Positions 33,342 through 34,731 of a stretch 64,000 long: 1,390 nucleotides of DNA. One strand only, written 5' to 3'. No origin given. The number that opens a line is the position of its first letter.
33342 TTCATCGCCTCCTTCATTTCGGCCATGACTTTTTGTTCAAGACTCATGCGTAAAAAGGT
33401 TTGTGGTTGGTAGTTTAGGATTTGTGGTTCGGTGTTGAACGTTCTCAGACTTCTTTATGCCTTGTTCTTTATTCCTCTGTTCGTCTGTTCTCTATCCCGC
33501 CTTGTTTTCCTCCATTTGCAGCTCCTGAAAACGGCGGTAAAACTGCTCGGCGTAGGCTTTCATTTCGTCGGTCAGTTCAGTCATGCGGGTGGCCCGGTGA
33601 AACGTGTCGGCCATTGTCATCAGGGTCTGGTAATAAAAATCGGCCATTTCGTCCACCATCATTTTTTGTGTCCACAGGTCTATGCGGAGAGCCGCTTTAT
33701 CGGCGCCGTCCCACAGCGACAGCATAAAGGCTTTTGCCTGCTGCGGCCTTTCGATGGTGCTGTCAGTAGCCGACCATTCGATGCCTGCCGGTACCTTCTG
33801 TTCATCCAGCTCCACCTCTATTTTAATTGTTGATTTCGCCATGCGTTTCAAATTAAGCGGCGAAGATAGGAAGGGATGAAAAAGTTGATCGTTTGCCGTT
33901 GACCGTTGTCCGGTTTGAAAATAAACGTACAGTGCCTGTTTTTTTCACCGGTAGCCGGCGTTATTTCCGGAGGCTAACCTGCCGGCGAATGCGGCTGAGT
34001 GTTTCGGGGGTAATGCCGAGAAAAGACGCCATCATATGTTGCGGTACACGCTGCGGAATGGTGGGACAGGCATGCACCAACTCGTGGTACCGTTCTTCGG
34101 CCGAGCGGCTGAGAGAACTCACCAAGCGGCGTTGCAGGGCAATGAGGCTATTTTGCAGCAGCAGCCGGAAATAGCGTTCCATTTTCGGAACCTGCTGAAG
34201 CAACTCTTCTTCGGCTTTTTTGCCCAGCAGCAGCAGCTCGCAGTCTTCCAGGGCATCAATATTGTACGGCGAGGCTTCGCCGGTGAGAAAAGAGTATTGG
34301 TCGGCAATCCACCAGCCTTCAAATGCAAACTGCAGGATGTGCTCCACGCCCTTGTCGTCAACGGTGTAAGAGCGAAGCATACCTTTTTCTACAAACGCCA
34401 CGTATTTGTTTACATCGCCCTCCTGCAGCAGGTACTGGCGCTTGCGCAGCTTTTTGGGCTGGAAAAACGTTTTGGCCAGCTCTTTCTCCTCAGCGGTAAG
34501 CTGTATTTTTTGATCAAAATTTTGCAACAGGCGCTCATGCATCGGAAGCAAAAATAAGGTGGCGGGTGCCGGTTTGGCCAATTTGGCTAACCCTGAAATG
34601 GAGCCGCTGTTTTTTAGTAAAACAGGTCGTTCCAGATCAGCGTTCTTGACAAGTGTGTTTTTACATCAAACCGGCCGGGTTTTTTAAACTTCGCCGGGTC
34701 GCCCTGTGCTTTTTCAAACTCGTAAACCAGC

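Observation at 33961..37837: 4TM-TIR protein coupled to a 691-aa exported orphan protein and followed by a cNMP-binding regulator: candidate undescribed TIR cassette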

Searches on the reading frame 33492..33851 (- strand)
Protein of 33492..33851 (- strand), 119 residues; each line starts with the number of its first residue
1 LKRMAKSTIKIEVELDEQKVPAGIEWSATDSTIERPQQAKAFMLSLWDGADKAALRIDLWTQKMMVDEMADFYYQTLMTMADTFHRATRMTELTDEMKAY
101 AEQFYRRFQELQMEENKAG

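Call 3: search_protein_families(library=pfam, proteins=[window:33492-33851:-], max_evalue=0.1)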
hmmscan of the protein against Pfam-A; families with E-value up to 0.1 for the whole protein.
window:33492-33851:- (119 aa): 1 family
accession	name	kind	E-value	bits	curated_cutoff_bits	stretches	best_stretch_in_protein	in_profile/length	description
PF19937.4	GldC-like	-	4.5e-35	120.4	25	1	21-109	1-89/90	Gliding motility-associated protein GldC-like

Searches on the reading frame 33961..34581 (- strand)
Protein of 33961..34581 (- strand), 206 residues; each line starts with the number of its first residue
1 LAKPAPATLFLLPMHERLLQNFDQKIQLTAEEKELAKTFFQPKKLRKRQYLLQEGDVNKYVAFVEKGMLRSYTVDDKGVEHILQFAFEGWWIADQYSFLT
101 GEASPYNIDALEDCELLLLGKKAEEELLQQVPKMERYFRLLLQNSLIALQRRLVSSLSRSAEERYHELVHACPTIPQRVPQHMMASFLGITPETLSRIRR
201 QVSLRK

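Call 3: search_protein_families(library=pfam, proteins=[window:33961-34581:-], max_evalue=0.1)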
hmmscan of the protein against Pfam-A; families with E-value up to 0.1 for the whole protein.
window:33961-34581:- (206 aa): 2 families
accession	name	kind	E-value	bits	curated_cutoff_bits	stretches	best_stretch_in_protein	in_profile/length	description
PF00027.35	cNMP_binding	-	7e-14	52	27.5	1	43-130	2-88/89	Cyclic nucleotide-binding domain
PF13545.12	HTH_Crp_2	-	0.00072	19.9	27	1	152-198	2-42/70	Crp-like helix-turn-helix domain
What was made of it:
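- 33961..34581 (-): Crp/Fnr-type cNMP-binding regulator (likely start ATG 34542). It is a neighbour, not a conserved part of the module. Pfam hits (call 3).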

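Call 4: search_protein_families(library=padloc, proteins=[window:33961-34581:-], max_evalue=0.1)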
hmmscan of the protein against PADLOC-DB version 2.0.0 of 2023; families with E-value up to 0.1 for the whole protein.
window:33961-34581:- (206 aa): 1 family
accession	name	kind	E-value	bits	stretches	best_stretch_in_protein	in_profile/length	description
PDLC02775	SspC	-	0.01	11.5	1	121-182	99-160/1064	SspC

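Call 5: search_protein_families(library=ncbifam, proteins=[window:33961-34581:-], max_evalue=0.1)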
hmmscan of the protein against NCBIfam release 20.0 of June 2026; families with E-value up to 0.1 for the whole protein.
window:33961-34581:- (206 aa): 7 families
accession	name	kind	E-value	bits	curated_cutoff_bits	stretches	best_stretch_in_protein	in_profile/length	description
NF008365.0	PRK11161.1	subfamily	2.2e-06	27.2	228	1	37-170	44-175/250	fumarate/nitrate reduction transcriptional regulator Fnr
NF050806.1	TransRegFixKCaul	equivalog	3.3e-05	23.2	300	1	45-199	28-185/215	transcriptional regulator FixK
NF041163.2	encap_f2b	equivalog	3.5e-05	23.1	400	1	19-139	79-194/450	family 2B encapsulin nanocompartment shell protein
NF007707.0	PRK10402.1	subfamily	0.0005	19.7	180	1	42-136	33-126/226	transcriptional regulator YeiL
NF008732.0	PRK11753.1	equivalog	0.00073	19.1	266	1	41-150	24-133/214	cAMP-activated global transcriptional regulator CRP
NF045989.1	TransRegFnrLRhodb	equivalog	0.0048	16.2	300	0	101-139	93-132/245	transcriptional regulator FnrL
NF006901.0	PRK09392.1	equivalog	0.012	14.9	211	1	174-198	171-193/236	transcriptional activator FtrB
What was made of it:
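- Checked: No Pfam, NCBIfam or PADLOC hit (calls 3-5).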
